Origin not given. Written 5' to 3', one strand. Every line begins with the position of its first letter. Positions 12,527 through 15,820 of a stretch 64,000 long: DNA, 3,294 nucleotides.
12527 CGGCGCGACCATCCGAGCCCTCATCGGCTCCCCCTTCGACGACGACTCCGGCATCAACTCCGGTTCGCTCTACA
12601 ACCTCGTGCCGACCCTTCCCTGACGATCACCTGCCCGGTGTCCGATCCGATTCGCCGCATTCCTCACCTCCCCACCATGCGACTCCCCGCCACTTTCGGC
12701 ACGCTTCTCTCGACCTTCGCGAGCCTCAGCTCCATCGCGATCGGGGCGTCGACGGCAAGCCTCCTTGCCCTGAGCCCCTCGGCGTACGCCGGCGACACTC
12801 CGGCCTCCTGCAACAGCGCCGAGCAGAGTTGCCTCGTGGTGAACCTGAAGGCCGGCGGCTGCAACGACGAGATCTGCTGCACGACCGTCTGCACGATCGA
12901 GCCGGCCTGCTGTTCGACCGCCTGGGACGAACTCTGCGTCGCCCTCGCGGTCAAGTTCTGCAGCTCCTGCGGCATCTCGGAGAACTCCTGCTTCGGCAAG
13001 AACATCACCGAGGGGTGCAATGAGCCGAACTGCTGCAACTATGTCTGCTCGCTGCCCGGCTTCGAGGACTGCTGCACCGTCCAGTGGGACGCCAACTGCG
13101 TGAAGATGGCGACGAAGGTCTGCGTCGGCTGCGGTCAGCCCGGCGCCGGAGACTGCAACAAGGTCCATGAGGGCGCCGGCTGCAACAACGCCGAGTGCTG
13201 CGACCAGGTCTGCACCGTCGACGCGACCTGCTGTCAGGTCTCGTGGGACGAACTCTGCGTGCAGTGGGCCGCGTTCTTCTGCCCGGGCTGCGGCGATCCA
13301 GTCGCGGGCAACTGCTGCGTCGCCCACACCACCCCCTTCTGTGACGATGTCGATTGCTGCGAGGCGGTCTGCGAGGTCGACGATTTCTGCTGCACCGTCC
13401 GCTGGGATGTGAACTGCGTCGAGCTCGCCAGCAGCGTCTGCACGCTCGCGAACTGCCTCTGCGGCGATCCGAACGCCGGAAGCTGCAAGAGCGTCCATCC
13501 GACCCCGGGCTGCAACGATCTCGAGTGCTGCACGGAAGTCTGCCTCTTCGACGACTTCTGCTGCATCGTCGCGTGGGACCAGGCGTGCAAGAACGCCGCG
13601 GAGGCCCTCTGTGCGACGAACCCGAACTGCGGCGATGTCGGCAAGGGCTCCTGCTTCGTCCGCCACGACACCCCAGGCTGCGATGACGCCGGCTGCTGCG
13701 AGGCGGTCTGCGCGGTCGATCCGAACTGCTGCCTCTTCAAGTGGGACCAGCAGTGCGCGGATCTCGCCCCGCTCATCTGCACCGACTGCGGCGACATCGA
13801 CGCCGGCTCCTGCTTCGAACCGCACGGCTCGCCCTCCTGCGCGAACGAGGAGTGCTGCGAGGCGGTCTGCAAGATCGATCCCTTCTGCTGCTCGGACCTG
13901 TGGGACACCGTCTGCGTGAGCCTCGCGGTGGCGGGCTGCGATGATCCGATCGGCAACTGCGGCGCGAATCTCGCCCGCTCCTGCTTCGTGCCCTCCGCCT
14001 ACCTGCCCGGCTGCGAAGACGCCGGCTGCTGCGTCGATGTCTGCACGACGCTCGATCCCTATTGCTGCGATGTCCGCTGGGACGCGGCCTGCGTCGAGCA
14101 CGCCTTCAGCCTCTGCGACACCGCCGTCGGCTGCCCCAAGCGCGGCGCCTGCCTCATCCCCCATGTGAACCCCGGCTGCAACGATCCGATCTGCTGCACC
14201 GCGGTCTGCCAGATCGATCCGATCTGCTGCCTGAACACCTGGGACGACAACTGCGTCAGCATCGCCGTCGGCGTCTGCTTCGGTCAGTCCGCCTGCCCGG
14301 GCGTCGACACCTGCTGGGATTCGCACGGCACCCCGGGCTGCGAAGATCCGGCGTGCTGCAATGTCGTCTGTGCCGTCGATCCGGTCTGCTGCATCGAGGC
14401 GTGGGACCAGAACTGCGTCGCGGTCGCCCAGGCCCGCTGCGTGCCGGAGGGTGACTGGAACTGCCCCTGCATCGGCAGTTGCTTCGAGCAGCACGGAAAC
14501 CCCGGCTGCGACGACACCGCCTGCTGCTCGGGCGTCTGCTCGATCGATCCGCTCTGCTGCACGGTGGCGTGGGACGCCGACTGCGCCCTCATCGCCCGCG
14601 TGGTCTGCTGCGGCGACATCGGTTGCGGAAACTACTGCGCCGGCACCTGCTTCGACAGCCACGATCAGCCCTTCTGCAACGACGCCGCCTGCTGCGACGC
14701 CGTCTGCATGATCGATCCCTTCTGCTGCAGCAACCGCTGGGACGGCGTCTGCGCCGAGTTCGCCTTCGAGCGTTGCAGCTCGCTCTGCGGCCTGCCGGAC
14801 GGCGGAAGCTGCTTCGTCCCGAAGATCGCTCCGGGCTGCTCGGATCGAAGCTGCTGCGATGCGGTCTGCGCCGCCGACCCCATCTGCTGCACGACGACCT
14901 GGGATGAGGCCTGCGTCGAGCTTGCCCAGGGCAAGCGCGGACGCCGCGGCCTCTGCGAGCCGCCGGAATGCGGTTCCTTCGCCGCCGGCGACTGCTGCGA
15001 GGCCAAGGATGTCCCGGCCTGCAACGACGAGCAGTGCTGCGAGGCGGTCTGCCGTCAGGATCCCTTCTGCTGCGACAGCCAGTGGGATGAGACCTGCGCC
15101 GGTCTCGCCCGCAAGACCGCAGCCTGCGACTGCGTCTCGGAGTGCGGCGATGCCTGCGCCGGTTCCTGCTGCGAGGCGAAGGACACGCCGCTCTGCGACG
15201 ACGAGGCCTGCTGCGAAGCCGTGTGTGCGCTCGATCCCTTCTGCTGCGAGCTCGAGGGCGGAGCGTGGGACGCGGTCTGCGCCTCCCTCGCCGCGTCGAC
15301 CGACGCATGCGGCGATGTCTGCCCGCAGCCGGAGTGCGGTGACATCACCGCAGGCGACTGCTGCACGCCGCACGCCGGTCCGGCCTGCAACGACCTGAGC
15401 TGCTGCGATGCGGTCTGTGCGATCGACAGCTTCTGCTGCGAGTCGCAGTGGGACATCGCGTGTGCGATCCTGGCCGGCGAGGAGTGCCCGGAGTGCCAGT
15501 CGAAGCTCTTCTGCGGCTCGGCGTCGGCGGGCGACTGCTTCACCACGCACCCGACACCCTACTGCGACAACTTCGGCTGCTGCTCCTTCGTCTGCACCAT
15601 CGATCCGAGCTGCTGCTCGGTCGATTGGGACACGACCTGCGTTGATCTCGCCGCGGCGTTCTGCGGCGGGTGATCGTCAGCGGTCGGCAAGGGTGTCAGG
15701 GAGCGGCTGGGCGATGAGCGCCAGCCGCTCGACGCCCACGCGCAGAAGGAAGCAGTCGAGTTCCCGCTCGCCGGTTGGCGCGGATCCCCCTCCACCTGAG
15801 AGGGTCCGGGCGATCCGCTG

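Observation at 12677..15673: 998-aa secreted protein composed of 17 tandem cysteine-rich repeats with about ten Cys each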

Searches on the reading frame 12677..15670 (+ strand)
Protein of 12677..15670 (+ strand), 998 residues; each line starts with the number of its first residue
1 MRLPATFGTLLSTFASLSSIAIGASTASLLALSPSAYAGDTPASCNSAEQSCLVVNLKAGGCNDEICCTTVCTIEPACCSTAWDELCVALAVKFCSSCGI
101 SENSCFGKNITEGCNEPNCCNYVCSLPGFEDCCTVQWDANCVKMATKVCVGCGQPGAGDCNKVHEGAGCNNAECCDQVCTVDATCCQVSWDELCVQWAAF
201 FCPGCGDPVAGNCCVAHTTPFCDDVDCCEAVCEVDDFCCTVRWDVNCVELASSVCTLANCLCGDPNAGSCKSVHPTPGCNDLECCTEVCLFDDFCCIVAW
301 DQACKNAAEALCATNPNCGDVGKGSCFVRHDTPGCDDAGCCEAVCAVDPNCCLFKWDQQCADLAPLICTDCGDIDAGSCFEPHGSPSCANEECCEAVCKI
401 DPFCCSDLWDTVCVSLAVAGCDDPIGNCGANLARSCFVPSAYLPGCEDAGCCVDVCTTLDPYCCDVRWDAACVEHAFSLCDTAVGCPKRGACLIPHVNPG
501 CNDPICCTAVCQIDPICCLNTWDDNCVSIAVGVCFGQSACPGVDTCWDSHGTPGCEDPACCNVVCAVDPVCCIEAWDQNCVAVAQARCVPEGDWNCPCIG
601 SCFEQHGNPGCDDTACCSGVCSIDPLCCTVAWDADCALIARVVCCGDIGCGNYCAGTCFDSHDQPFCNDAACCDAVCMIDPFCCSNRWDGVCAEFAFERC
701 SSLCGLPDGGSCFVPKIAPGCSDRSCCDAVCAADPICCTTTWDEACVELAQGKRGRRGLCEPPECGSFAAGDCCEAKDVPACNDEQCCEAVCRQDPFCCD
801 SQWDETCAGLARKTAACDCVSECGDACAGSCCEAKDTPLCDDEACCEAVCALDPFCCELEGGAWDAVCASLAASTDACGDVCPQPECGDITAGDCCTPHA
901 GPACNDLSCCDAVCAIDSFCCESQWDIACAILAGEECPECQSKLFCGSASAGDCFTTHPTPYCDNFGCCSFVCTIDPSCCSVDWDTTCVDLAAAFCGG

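Call 4: search_protein_families(library=pfam, proteins=[window:12677-15670:+], max_evalue=10)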
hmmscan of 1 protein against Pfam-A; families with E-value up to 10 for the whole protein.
window:12677-15670:+ (998 aa): 0 families
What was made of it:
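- On Cohesin / scaffoldin: No Pfam hit at E <= 10 (call 4).
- On ADAM disintegrin / ADAM_CR: No Pfam hits (call 4).
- Closest known: ADAM / snake-venom reprolysin disintegrin and cysteine-rich domains. Different: There are no Pfam disintegrin or ADAM_CR hits (call 4).
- Closest known: Cellulosomal scaffoldins. Different: No cohesin homology was found (call 4).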

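Call 5: search_protein_families(library=ncbifam, proteins=[window:12677-15670:+], max_evalue=10)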
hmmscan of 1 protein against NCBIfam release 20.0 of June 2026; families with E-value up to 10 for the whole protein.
window:12677-15670:+ (998 aa): 0 families
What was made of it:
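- On Other bacterial Cys-rich repeats (Myxococcus cysteine-rich repeat, Dicty_CTDC): 0 hits in Pfam and NCBIfam at E <= 10 (calls 4, 5).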

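Call 8: find_homologous_proteins(query=window:12677-15670:+)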
Query window:12677-15670:+ (998 aa): 596 proteins with E <= 0.001 among 4100 candidates; the best 120 are listed.
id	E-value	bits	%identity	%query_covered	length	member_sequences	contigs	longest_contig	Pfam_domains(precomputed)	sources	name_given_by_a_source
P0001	0.0e+0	2111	91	100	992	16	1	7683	PF26780.1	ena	-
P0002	0.0e+0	1581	70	100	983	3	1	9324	PF26780.1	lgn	-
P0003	0.0e+0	1529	68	100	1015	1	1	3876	PF26780.1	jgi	jgi:hypothetical protein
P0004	0.0e+0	1386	64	98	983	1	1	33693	PF26780.1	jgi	jgi:hypothetical protein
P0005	0.0e+0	1371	62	100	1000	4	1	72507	PF26780.1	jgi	-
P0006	0.0e+0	1317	62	96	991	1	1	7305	PF26780.1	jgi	jgi:hypothetical protein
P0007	0.0e+0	1285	60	99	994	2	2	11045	PF26780.1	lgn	-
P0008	0.0e+0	1265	59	99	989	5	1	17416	PF26780.1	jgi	jgi:hypothetical protein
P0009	0.0e+0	1248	58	97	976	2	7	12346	PF26780.1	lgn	-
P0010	0.0e+0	1188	57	98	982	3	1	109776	PF26780.1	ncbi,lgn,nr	ncbi:MAG: hypothetical protein JNM94_15015 [Phycisphaerae bacterium]|nr:hypothetical protein [Phycis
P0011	0.0e+0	1183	68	77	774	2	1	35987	PF26780.1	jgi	jgi:hypothetical protein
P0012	0.0e+0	1155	57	96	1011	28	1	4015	PF26780.1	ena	-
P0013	0.0e+0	1116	56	99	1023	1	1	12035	PF26780.1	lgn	-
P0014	0.0e+0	1094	52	100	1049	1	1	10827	PF26780.1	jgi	-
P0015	1.5e-276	939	50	95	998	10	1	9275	PF26780.1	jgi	jgi:hypothetical protein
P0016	1.7e-270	919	49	99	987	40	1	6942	PF26780.1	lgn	-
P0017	1.8e-270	919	48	99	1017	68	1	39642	PF26780.1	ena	-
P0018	3.6e-270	918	51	94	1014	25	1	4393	PF26780.1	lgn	-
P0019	6.0e-269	914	58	73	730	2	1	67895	PF26780.1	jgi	-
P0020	2.2e-268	912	48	99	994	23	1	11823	PF26780.1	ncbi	ncbi:MAG: hypothetical protein RI967_40 [Planctomycetota bacterium]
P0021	8.6e-267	907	48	99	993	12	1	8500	PF26780.1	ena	-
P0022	4.7e-266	904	48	100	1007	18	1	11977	PF26780.1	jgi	-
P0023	2.3e-265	902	50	96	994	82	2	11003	PF26780.1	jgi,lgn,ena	jgi:hypothetical protein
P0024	4.9e-265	901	50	97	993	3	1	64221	PF26780.1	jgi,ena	-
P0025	1.4e-264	899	50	96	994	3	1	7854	PF26780.1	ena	-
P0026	1.7e-264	899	48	95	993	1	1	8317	PF26780.1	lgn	-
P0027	6.7e-264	897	48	98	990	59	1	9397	PF26780.1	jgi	jgi:hypothetical protein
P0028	7.4e-264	897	46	99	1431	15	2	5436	PF26780.1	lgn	-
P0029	5.7e-263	894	47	94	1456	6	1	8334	PF26780.1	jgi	-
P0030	1.6e-262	892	49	96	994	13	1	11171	PF26780.1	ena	-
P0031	7.6e-262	890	49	96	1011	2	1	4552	PF26780.1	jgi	jgi:hypothetical protein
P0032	4.8e-261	887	49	97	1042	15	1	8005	PF26780.1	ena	-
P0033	1.4e-260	886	47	99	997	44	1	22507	PF26780.1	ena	-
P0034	8.6e-259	880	48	99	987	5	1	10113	PF26780.1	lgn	-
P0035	2.0e-258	879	48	100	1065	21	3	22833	PF26780.1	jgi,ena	-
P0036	2.6e-258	878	48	99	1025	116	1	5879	PF26780.1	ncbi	ncbi:MAG: hypothetical protein RLZZ36_2056 [Pseudomonadota bacterium]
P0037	1.2e-257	876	47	100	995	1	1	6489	PF26780.1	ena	-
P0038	1.3e-257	876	48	98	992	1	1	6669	PF26780.1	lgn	-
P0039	1.9e-256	872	46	97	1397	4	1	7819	PF26780.1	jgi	-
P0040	2.9e-255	868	49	96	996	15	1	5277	PF26780.1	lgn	-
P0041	1.6e-254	866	47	98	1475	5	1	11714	PF26780.1,PF00404.25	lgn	-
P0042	4.5e-254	864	47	100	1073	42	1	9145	PF26780.1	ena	-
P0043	1.7e-253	862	47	93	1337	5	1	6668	PF26780.1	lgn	-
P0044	4.0e-253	861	48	94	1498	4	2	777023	PF26780.1,PF00404.25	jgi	jgi:hypothetical protein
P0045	1.1e-252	860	46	97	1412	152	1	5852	PF26780.1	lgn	-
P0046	1.3e-252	860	48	96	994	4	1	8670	PF26780.1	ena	-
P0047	1.8e-252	859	47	99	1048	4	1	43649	PF26780.1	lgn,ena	-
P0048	1.9e-252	859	47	94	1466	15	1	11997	PF26780.1,PF00404.25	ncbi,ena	-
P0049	8.7e-252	857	47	100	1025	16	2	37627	PF26780.1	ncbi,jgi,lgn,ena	-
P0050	1.2e-250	853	47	100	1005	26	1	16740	PF26780.1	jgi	jgi:hypothetical protein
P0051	1.3e-250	853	48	93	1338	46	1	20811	PF26780.1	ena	-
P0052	4.8e-250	851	47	93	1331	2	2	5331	PF26780.1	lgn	-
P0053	3.1e-249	848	47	94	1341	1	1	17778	PF26780.1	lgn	-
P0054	2.8e-248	845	46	100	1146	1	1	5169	PF26780.1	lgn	-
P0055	4.4e-248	845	47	98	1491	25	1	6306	PF26780.1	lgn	-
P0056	2.7e-247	842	48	94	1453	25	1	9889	PF26780.1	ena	-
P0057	4.4e-245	835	48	97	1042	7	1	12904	PF26780.1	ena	-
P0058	5.5e-245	834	48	95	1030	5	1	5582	PF26780.1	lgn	-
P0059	6.3e-244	831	46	95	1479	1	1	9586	PF26780.1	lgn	-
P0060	1.4e-243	830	46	94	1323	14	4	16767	PF26780.1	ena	-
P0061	5.5e-242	824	40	93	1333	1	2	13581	PF26780.1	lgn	-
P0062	1.8e-241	823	47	96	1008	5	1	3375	PF26780.1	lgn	-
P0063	3.6e-241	822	46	93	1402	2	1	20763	PF26780.1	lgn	-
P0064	2.4e-240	819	47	94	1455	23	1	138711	PF26780.1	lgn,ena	-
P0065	1.0e-239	817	45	97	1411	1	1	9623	PF26780.1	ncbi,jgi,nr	ncbi:MAG: hypothetical protein FJ254_08870 [Phycisphaerae bacterium]|nr:hypothetical protein [Phycis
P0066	8.1e-239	814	47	94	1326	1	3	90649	PF26780.1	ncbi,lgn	-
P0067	8.5e-239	814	46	96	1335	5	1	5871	PF26780.1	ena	-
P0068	8.6e-239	814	45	95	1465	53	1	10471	PF26780.1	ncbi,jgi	jgi:hypothetical protein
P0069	2.8e-238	812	46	94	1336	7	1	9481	PF26780.1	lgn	-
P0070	1.2e-237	810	46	94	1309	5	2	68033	PF26780.1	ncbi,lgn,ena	-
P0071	1.3e-237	810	46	99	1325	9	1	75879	PF26780.1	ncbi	-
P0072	2.6e-237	809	47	94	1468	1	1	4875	PF26780.1,PF00404.25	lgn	-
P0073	1.8e-236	806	45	98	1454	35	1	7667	PF26780.1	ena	-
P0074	6.9e-236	804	45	100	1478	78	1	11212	PF26780.1,PF00404.25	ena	-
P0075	8.4e-236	804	45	95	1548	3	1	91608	PF26780.1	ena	-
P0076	2.8e-235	802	46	94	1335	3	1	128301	PF26780.1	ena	-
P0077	5.0e-235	801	48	94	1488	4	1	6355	PF26780.1,PF00404.25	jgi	-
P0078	6.0e-235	801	45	99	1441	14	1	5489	PF26780.1,PF00404.25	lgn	-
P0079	8.2e-235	801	47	94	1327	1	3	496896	PF26780.1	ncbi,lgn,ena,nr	ncbi:MAG: hypothetical protein EXS03_00930 [Phycisphaerales bacterium]|nr:hypothetical protein [Phyc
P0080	1.3e-234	800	44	100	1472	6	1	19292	PF26780.1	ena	-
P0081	2.3e-234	799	46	95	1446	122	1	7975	PF26780.1,PF00404.25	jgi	jgi:hypothetical protein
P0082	5.9e-234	798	45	94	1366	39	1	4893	PF26780.1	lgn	-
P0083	1.1e-233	797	47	94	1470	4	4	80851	PF26780.1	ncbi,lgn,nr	ncbi:MAG: hypothetical protein NT059_09720 [Planctomycetota bacterium]|nr:hypothetical protein [Plan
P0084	1.5e-233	796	45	98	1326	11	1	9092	PF26780.1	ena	-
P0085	6.0e-233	794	46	94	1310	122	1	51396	PF26780.1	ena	-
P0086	7.0e-233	794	47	86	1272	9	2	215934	PF26780.1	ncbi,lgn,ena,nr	ncbi:MAG: hypothetical protein VX012_01780 [Planctomycetota bacterium]|nr:hypothetical protein [Plan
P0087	1.8e-232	793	46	94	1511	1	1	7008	PF26780.1,PF00404.25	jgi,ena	jgi:hypothetical protein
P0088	4.2e-231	788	46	94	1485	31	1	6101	PF26780.1,PF00404.25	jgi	jgi:hypothetical protein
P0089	5.3e-231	788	46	96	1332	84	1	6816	PF26780.1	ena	-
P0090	1.1e-230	787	47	94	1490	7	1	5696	PF26780.1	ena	-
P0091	1.4e-230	787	47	94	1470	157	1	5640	PF26780.1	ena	-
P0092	1.2e-229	784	45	99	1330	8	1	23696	PF26780.1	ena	-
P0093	4.4e-229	782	45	95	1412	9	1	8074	PF26780.1,PF00404.25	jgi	jgi:hypothetical protein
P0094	2.4e-228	779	44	98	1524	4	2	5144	PF26780.1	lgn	-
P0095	7.5e-228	778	44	98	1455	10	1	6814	PF26780.1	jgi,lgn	-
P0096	5.0e-227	775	46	96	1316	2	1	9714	PF26780.1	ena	-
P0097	7.1e-227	774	45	97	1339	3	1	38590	PF26780.1,PF00404.25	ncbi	-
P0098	1.6e-226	773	46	89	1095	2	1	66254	PF26780.1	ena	-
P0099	1.3e-225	770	45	95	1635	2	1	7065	PF26780.1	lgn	-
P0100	9.4e-225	767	47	86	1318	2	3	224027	PF26780.1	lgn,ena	-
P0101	1.8e-224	766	44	98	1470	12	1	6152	PF26780.1,PF00404.25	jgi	jgi:hypothetical protein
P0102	7.2e-224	764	46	94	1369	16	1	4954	PF26780.1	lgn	-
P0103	9.0e-224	764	44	95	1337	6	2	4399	PF26780.1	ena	-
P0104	6.2e-223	761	44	92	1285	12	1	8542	PF26780.1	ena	-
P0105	1.5e-222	760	46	86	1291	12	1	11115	PF26780.1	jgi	-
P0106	4.0e-222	759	45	86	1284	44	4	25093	PF26780.1,PF00404.25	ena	-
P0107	4.6e-222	758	44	99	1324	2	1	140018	PF26780.1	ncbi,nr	ncbi:MAG: hypothetical protein O2800_01860 [Planctomycetota bacterium]|nr:hypothetical protein [Plan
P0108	1.2e-221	757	46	95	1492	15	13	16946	PF26780.1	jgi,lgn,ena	jgi:hypothetical protein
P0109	1.3e-221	757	45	97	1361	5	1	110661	PF26780.1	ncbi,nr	ncbi:MAG: hypothetical protein O2819_01610 [Planctomycetota bacterium]|nr:hypothetical protein [Plan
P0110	2.9e-221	756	46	86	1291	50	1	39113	PF26780.1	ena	-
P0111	4.2e-221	755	48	85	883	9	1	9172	PF26780.1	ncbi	ncbi:MAG: hypothetical protein ACKOYN_09195 [Planctomycetota bacterium]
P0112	7.8e-221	754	45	91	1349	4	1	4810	PF26780.1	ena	-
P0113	3.3e-220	752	46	86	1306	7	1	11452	PF26780.1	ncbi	-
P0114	3.4e-220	752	44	99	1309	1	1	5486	PF26780.1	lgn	-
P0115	7.9e-220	751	42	99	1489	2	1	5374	PF26780.1,PF00404.25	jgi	-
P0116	1.4e-219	750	42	95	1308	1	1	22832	PF26780.1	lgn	-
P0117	2.0e-219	750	42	95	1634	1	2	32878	PF26780.1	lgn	-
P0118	1.1e-218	747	44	95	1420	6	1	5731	PF26780.1,PF00404.25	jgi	jgi:hypothetical protein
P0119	2.3e-218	746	45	86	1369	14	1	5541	PF26780.1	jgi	jgi:hypothetical protein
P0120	4.2e-218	745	45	94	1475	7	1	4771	PF26780.1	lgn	-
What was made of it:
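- Closest known: Pfam DUF8252. Same: Precomputed annotations attach PF26780 to all 120 listed homologues (call 8).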

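Call 9: search_solved_structures(query=window:12677-15670:+, max_evalue=10)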
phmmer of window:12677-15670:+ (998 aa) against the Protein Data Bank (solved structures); distinct sequences matched with E-value up to 10: 0.

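Call 10: search_protein_families(library=pfam, proteins=[P0044, P0010, P0079], max_evalue=10)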
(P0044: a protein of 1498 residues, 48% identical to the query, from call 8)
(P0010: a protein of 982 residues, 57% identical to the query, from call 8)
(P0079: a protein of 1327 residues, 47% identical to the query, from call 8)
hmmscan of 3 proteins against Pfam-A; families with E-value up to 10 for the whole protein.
P0044 (1498 aa): 1 family
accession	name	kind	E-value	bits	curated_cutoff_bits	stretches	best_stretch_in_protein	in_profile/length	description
PF00404.24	Dockerin_1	-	6.8e-08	33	22.9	1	55-109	2-55/57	Dockerin type I domain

P0010 (982 aa): 0 families

P0079 (1327 aa): 1 family
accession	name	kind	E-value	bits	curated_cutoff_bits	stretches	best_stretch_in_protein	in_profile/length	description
PF00404.24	Dockerin_1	-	0.0077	16.8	22.9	1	47-95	1-54/57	Dockerin type I domain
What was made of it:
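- On Pfam DUF8252 (PF26780): The local Pfam copy lacks the model, so the window protein gives 0 hits (calls 4, 10).
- Closest known: Pfam DUF8252. Different: The model is missing from the local Pfam copy, so membership could not be scored (calls 4, 10).
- Tried and rejected: Pfam-A and NCBIfam scans of the whole protein, of 3 modules and of 1 module gave nothing, even at E <= 10 (calls 4, 5, 10).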

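Call 14: find_encoding_contigs(protein=P0010, flank=10000, max_places=3)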
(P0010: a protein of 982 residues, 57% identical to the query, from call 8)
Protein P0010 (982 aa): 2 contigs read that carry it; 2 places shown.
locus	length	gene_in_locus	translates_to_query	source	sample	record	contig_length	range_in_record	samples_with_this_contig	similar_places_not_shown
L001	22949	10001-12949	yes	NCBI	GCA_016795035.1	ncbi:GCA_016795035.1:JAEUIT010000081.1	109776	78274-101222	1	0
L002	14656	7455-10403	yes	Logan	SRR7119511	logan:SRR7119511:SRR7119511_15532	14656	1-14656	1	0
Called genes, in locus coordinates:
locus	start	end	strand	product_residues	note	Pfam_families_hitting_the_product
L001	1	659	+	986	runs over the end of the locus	-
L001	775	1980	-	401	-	PF04055:Radical_SAM, PF06969:HemN_C (weak)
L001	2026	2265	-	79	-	-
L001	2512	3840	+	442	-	PF00709:Adenylsucc_synt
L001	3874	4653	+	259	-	PF01255:Prenyltransf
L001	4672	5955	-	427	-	-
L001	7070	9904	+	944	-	PF13583:Reprolysin_4 (weak), PF13688:Reprolysin_5, PF14312:FG-GAP_2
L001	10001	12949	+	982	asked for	PF26780:DUF8252 (faint)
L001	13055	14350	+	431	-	PF00375:SDF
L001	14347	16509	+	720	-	-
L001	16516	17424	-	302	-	PF07719:TPR_2 (faint), PF13432:TPR_16 (weak), PF13424:TPR_12 (weak), PF13432:TPR_16, PF13424:TPR_12 (weak), PF13428:TPR_14 (weak), PF13432:TPR_16 (weak), PF14559:TPR_19 (weak), +6 more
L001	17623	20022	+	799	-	PF01839:FG-GAP (faint), PF13517:FG-GAP_3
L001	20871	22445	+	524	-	PF00890:FAD_binding_2 (faint), PF01266:DAO, PF12831:FAD_oxidored (faint), PF16901:DAO_C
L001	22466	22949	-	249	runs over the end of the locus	-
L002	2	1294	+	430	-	?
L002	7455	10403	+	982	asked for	PF26780:DUF8252 (faint)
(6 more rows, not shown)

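Call 27: find_encoding_contigs(protein=P0079, flank=8000, max_places=1)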
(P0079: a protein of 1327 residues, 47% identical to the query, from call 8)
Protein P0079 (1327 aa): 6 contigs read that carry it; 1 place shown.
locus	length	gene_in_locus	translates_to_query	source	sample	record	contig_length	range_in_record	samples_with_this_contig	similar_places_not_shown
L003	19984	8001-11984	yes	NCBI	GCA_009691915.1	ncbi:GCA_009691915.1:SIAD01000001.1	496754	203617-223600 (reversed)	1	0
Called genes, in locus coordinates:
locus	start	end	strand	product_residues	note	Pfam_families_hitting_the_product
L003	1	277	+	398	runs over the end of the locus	-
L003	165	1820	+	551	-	-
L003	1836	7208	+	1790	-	-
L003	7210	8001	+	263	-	PF01255:Prenyltransf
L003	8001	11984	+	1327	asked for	PF26780:DUF8252 (weak)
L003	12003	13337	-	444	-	PF00709:Adenylsucc_synt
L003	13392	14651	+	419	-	PF04055:Radical_SAM, PF06969:HemN_C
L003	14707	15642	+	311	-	PF01040:UbiA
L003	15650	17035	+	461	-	-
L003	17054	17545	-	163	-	PF08899:DUF1844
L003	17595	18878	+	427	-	-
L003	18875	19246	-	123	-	PF02021:UPF0102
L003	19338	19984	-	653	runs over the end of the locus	PF13292:DXP_synthase_N, PF00456:Transketolase_N (faint), PF02779:Transket_pyr, PF02780:Transketolase_C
